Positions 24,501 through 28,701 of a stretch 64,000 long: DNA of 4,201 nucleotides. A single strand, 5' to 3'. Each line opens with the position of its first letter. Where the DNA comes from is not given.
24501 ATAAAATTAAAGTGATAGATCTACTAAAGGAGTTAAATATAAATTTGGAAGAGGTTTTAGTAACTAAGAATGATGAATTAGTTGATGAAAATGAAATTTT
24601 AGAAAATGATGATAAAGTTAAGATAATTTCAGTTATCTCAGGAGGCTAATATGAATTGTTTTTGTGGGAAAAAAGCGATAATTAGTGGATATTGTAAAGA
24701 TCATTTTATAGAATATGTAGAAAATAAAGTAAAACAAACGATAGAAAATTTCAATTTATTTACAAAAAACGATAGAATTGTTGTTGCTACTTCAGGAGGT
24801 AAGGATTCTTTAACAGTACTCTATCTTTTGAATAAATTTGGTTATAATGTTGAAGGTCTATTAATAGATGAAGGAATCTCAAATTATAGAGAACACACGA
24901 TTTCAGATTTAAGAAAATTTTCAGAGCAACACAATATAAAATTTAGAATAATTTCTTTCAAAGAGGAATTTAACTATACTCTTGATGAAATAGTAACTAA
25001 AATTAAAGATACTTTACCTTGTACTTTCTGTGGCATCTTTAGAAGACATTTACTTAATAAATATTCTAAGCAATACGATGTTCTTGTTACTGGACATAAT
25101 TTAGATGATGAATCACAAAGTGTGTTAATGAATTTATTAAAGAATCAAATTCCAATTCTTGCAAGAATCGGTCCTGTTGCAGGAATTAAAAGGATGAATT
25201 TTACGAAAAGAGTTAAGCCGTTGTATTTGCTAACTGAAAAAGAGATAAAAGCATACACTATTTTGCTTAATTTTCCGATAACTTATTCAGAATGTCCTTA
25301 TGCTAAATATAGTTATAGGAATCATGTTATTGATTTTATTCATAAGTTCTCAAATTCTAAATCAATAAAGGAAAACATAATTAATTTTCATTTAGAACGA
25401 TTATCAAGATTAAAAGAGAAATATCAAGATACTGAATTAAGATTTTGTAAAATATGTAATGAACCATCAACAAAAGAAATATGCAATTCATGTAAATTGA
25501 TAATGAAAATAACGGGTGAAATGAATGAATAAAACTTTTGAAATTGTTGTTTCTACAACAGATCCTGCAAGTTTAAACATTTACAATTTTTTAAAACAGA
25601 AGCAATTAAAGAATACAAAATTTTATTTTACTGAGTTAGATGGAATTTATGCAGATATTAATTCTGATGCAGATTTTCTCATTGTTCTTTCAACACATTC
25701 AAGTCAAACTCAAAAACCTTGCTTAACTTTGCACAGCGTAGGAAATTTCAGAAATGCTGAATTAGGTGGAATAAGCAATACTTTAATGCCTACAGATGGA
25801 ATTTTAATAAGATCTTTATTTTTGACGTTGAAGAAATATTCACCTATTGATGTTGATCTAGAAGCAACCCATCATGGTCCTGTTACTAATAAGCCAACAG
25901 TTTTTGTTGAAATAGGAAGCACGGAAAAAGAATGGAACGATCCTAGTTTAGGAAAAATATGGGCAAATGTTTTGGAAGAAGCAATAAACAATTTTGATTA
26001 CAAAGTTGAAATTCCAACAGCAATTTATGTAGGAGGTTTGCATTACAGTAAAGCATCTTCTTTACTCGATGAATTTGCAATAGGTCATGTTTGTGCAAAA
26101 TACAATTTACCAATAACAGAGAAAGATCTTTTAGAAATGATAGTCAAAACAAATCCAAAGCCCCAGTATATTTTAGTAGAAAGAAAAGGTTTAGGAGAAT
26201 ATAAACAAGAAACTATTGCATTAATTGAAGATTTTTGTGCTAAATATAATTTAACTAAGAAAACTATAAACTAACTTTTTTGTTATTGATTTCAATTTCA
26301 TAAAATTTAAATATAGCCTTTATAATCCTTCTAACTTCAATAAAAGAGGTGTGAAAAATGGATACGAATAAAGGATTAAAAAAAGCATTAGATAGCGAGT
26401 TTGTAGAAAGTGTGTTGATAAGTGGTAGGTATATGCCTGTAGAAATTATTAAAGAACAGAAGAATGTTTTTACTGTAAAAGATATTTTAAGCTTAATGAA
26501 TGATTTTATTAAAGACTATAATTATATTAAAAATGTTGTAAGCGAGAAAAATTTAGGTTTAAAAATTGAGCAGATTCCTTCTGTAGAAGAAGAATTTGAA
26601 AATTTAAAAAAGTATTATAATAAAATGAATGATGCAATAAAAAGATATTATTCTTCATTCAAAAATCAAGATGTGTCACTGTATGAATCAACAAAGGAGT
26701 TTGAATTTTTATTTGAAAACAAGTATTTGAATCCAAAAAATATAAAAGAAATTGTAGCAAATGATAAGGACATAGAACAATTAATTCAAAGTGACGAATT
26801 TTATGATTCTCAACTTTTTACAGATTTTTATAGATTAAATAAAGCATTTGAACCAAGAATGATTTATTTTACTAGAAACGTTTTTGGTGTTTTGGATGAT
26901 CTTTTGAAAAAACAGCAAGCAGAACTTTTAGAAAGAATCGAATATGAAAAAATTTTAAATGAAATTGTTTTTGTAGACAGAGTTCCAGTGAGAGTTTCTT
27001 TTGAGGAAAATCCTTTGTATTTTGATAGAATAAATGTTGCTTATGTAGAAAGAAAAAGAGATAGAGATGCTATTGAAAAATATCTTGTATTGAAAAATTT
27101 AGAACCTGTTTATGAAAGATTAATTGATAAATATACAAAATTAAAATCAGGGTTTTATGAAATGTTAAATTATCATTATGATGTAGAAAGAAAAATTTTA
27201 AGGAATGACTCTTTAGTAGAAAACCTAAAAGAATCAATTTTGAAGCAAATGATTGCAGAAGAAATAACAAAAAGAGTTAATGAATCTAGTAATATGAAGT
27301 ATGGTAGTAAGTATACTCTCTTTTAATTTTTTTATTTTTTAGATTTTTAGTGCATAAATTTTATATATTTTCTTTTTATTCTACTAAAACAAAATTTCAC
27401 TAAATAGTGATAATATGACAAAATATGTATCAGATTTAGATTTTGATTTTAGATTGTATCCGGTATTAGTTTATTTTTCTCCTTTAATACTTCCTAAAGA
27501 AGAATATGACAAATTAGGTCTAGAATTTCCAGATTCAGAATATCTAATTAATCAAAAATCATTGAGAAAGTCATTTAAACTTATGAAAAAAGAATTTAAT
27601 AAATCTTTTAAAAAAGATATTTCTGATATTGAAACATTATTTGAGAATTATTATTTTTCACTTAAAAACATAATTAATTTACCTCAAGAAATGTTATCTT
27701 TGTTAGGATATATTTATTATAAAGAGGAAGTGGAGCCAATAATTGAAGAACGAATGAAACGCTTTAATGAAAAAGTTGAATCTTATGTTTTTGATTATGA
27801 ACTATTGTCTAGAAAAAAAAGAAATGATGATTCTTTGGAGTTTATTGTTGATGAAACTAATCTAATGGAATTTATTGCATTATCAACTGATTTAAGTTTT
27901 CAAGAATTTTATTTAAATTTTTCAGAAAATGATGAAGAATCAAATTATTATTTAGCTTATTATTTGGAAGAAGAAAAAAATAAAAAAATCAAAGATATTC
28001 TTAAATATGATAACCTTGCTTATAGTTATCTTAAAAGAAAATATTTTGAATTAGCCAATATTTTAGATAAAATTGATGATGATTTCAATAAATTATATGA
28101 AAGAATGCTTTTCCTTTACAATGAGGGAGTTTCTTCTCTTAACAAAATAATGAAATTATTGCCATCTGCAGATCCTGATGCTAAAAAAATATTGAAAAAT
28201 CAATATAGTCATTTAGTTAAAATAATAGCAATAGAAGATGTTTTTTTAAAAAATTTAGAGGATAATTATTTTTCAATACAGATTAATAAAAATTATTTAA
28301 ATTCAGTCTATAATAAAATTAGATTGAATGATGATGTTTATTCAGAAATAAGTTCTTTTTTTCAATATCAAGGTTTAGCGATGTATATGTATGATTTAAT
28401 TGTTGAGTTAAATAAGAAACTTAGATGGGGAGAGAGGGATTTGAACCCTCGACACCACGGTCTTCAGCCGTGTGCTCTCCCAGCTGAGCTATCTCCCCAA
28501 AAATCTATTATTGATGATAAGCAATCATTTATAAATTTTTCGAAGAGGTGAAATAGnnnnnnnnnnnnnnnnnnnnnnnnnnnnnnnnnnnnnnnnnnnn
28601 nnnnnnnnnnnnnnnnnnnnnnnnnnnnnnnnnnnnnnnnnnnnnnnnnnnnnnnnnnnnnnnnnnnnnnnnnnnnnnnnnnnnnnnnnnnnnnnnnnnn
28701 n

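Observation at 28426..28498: tRNA-Phe(GAA) embedded antisense within the block and fully overlapped by a + strand ORF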

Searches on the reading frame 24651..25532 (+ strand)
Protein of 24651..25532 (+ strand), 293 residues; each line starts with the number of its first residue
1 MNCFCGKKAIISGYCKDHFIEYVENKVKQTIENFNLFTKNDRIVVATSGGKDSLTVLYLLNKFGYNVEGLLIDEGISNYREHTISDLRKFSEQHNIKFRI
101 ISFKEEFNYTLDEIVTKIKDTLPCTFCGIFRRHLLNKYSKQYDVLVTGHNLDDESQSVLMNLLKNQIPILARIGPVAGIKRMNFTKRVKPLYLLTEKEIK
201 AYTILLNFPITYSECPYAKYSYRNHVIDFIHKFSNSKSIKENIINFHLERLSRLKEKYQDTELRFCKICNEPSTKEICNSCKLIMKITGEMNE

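Call 7: search_protein_families(library=pfam, proteins=[window:24651-25532:+], max_evalue=0.01)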
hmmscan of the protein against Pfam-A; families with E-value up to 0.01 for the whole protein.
window:24651-25532:+ (293 aa): 7 families
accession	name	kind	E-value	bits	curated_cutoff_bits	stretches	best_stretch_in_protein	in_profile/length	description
PF01171.26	ATP_bind_3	-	1.4e-11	44.9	27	1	43-203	2-156/182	PP-loop family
PF03054.22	tRNA_Me_trans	-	1.7e-07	31.5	20.6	1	42-154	2-131/202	tRNA methyl transferase HUP domain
PF02568.20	ThiI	-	4.8e-06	26.8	20.5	1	41-163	4-130/197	Thiamine biosynthesis protein (ThiI)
PF01507.26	PAPS_reduct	-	5e-06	27.1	22.5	1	43-210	2-156/175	Phosphoadenosine phosphosulfate reductase domain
PF02540.23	NAD_synthase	-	0.0001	22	21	1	24-150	6-128/242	NAD synthase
PF06508.19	QueC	-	0.00033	20.7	22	1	43-104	2-61/210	Queuosine biosynthesis protein QueC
PF24167.1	DUF7411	-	0.0033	17.5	28.7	1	44-158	4-112/194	Family of unknown function (DUF7411)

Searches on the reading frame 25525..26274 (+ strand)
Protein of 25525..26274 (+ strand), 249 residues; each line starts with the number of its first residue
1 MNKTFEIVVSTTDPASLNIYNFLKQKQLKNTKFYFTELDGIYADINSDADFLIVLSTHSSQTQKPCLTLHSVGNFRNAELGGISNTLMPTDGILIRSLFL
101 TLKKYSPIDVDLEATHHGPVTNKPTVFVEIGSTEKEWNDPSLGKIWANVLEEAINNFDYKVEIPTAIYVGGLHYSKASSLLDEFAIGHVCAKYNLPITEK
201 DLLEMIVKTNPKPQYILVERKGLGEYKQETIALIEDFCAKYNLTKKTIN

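Call 7: search_protein_families(library=pfam, proteins=[window:25525-26274:+], max_evalue=0.01)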
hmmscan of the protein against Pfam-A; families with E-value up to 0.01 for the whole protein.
window:25525-26274:+ (249 aa): 1 family
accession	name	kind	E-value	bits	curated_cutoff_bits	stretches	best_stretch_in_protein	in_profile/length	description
PF04414.18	tRNA_deacylase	-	1.7e-48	165.4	33.6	1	47-235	3-198/205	D-aminoacyl-tRNA deacylase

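Call 57: find_homologous_proteins(query=window:25525-26271:+, max_evalue=1e-20)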
Query window:25525-26271:+ (249 aa): 11 proteins with E <= 1e-20 among 313 candidates.
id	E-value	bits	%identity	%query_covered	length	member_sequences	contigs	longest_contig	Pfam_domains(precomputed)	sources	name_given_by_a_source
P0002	4.3e-163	558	100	100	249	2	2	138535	PF04414.19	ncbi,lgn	ncbi:MAG: D-aminoacyl-tRNA deacylase [Candidatus Woesearchaeota archaeon]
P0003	1.8e-80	288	58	85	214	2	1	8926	PF04414.19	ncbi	ncbi:MAG: D-aminoacyl-tRNA deacylase, partial [Candidatus Woesearchaeota archaeon]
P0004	8.8e-63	230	48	97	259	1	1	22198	PF04414.19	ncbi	-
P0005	1.1e-36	145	37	94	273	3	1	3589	PF04414.19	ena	-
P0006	1.0e-35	141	38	93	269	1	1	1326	PF04414.19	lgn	-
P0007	1.4e-35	141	36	95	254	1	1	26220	PF04414.19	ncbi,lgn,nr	ncbi:hypothetical protein HZB02_03840 [Candidatus Woesearchaeota archaeon]|nr:hypothetical protein [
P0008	3.9e-30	123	35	96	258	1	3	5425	PF04414.19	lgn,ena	-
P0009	3.9e-29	120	38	67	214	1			PF04414.19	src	-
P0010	1.9e-27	114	35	88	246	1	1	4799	PF04414.19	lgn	-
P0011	7.3e-24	103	33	83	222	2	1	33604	PF04414.19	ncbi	ncbi:MAG: D-aminoacyl-tRNA deacylase [Thermoplasmatales archaeon]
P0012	3.7e-23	100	34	96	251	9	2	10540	PF04414.19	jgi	-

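Call 58: find_encoding_contigs(protein=P0003, flank=10000, max_places=3)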
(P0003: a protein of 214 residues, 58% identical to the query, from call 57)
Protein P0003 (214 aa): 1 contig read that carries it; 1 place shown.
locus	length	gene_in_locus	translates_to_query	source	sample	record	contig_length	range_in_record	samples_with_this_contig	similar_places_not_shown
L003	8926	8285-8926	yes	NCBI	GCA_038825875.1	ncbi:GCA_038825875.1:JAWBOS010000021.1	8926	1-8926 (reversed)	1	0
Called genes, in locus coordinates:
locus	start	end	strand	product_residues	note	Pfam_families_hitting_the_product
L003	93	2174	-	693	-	PF01261:AP_endonuc_2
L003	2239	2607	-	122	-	-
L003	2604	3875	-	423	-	-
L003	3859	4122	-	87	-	-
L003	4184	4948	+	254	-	PF00248:Aldo_ket_red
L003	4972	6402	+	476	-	PF00587:tRNA-synt_2b, PF03129:HGTP_anticodon, PF09180:ProRS-C_1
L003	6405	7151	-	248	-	-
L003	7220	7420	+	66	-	PF21965:SAMP2 (weak), PF02597:ThiS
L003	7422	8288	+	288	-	PF01171:ATP_bind_3, PF01507:PAPS_reduct (weak), PF03054:tRNA_Me_trans (weak)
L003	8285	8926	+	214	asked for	PF04414:tRNA_deacylase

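Call 59: find_encoding_contigs(protein=P0004, flank=10000, max_places=3)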
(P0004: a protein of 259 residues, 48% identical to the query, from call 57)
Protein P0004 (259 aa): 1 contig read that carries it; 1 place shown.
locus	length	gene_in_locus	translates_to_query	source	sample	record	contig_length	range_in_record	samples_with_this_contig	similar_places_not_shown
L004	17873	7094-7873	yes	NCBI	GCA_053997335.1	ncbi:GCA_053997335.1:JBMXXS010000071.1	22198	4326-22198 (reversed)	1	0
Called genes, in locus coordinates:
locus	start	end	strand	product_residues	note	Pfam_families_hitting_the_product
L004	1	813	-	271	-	?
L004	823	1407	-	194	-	-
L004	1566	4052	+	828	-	-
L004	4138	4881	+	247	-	-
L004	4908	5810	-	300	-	-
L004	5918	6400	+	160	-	-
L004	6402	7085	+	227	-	PF02616:SMC_ScpA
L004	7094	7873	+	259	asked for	PF04414:tRNA_deacylase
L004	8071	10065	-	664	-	PF03030:H_PPase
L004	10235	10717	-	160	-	-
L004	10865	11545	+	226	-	-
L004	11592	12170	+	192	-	-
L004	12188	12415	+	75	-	-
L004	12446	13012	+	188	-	-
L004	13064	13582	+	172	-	-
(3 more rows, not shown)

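Call 60: find_encoding_contigs(protein=P0002, flank=10000, max_places=4)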
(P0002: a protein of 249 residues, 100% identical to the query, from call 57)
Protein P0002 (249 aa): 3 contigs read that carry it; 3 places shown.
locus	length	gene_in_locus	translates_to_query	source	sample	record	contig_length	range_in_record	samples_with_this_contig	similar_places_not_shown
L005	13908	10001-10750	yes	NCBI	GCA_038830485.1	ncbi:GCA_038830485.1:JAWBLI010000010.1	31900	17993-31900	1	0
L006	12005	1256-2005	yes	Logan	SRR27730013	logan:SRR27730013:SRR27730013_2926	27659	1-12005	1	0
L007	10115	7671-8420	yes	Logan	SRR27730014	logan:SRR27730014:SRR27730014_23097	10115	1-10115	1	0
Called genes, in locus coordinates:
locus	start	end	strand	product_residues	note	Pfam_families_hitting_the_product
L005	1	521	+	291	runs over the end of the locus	-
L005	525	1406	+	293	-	PF04055:Radical_SAM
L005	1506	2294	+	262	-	-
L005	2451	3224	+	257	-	-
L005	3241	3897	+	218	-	-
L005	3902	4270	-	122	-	-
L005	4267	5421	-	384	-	-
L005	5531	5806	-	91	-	-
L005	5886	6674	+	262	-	PF00248:Aldo_ket_red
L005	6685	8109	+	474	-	PF00587:tRNA-synt_2b, PF03129:HGTP_anticodon, PF09180:ProRS-C_1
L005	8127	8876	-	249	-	-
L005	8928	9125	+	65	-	PF02597:ThiS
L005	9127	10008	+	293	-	PF02568:ThiI (weak), PF01171:ATP_bind_3, PF01507:PAPS_reduct (weak), PF03054:tRNA_Me_trans (weak)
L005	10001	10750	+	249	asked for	PF04414:tRNA_deacylase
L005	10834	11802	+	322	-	-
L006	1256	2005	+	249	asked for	PF04414:tRNA_deacylase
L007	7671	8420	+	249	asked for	PF04414:tRNA_deacylase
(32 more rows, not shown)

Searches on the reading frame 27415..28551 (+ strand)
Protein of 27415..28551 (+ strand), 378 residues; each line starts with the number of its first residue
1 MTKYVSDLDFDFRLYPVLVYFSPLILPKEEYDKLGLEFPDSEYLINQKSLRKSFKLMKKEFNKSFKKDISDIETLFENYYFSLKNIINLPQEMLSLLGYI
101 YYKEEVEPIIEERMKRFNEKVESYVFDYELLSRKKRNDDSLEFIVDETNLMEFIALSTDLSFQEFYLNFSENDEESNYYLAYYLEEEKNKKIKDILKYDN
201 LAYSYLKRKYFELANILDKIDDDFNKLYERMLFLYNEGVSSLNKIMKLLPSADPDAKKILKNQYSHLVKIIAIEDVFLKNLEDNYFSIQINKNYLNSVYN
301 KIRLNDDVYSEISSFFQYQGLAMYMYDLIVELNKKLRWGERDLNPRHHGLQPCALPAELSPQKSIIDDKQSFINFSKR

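Call 7: search_protein_families(library=pfam, proteins=[window:27415-28551:+], max_evalue=0.01)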
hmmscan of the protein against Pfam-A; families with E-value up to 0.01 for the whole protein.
window:27415-28551:+ (378 aa): 0 families

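Call 12: find_encoding_contigs(protein=window:27415-28551:+, flank=10000, max_places=6)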
Protein window:27415-28551:+ (378 aa): 1 contig read that carries it; 1 place shown.
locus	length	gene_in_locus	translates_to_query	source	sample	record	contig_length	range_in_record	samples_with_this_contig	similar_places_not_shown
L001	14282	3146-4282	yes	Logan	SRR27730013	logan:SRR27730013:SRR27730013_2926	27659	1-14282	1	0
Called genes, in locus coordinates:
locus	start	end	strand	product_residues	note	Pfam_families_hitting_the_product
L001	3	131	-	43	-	?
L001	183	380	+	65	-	PF02597:ThiS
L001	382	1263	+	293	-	PF02568:ThiI (weak), PF01171:ATP_bind_3, PF01507:PAPS_reduct (weak), PF03054:tRNA_Me_trans (weak)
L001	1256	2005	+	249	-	PF04414:tRNA_deacylase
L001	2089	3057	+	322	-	-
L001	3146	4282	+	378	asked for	-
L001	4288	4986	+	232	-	-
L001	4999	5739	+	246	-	-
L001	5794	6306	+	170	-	-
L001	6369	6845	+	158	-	-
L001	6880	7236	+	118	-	-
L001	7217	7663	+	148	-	-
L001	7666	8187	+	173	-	-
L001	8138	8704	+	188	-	-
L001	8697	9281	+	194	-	-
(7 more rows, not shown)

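Call 13: find_homologous_proteins(query=window:27415-28548:+, max_evalue=0.001)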
Query window:27415-28548:+ (378 aa): 1 proteins with E <= 0.001 among 3936 candidates.
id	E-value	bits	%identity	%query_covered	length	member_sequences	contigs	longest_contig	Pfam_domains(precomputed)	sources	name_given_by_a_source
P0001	3.4e-122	426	100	55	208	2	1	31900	-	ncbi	ncbi:MAG: hypothetical protein QXS41_03705, partial [Candidatus Woesearchaeota archaeon]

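Call 15: find_encoding_contigs(protein=P0001, flank=10000)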
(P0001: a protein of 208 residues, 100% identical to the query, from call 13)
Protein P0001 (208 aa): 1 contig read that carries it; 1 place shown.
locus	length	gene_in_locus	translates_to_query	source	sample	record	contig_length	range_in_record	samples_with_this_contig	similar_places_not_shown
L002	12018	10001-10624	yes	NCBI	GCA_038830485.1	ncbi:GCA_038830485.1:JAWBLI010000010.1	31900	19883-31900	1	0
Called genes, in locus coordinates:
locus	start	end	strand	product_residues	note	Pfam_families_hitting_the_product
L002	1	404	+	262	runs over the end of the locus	-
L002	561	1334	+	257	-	-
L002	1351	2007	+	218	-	-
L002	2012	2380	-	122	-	-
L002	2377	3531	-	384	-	-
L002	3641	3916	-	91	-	-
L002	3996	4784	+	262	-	PF00248:Aldo_ket_red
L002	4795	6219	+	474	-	PF00587:tRNA-synt_2b, PF03129:HGTP_anticodon, PF09180:ProRS-C_1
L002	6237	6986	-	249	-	-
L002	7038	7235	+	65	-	PF02597:ThiS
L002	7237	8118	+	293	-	PF02568:ThiI (weak), PF01171:ATP_bind_3, PF01507:PAPS_reduct (weak), PF03054:tRNA_Me_trans (weak)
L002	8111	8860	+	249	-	PF04414:tRNA_deacylase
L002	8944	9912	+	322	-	-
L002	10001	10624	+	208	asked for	-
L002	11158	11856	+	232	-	-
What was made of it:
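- PGAP annotates only a 208-aa partial CDS in the MAG and no CDS over the tRNA (calls 13, 15).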

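Call 24: search_protein_families(library=phrogs, proteins=[window:27415-28551:+], max_evalue=0.01)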
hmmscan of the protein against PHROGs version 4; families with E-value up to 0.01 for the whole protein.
window:27415-28551:+ (378 aa): 0 families
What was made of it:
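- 27415..28425 (+): Body of the orphan ORF (residues 1-337). K/E/N/Y-rich and predicted all-alpha. No Pfam or PHROG hit (calls 7, 24).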

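Call 52: find_related_loci(query=window:27415-28422:+, collection=viral_contigs, flank=8000)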
Query window:27415-28422:+ (336 aa) in viral_contigs; peptide patterns used: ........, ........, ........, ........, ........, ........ (x = any residue, [..] = any of these).
70 stretches matched a pattern, but none encodes a relative of the query by tblastn (E <= 1e-3).

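Call 56: search_protein_representatives(protein=window:27415-28548:+)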
Query: 378 residues. Proteins with E-value up to 0.001 (for the whole library): 1; up to 1e-10: 1; up to 1e-30: 1. The best 1 are listed.
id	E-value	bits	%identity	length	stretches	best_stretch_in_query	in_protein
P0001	1.1e-122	426.4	100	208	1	1-208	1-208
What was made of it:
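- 27415..28425 (+): No homologue (calls 13, 56).
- No orthologue exists to show where the ancestral stop was (calls 13, 56), so 'incidental' rests on codon statistics over only 41 codons. No conservation can be shown, because the ORF is an orphan (calls 13, 56). The ORF has no homologue (call 56).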

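Call 63: predict_structure(protein=window:27415-28548:+)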
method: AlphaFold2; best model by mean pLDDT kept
length: 378 residues; sequences in the alignment: 1
mean_pLDDT: 44.5   pTM: 0.32
mean pLDDT of the five models: 44.5, 44.2, 42.6, 30.8, 29.8
residues with pLDDT >= 90: 1; 70-90: 39; 50-70: 63; < 50: 275
segments of 3 or more residues with pLDDT < 50: 1-27, 34-203, 303-378
pLDDT, mean of each block of 10 residues (from residue 1): 33 38 42 48 35 36 37 42 34 32 34 40 30 30 29 33 33 36 40 42 54 64 69 73 81 85 75 67 61 55 43 33 36 36 29 29 37 42
secondary structure, 60 per line:
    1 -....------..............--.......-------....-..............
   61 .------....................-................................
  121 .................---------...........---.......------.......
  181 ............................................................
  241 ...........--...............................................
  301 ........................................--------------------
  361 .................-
elements in order: H2-5 H12-25 H28-34 H42-45 H47-61 H68-87 H89-137 H147-157 H161-167 H174-251 H254-340 H361-377
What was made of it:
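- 27415..28425 (+): The AF2 single-sequence model is helical with pLDDT 44.5 (call 63).
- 28426..28497 (+): Codons 338-361 (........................), the antisense of tRNA nt 73 to 2. Predicted coil with low pLDDT (call 63).
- The tail is predicted as coil with low confidence (call 63).
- Tried and rejected: It was used only for secondary-structure trends and no fold search was attempted (call 63).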
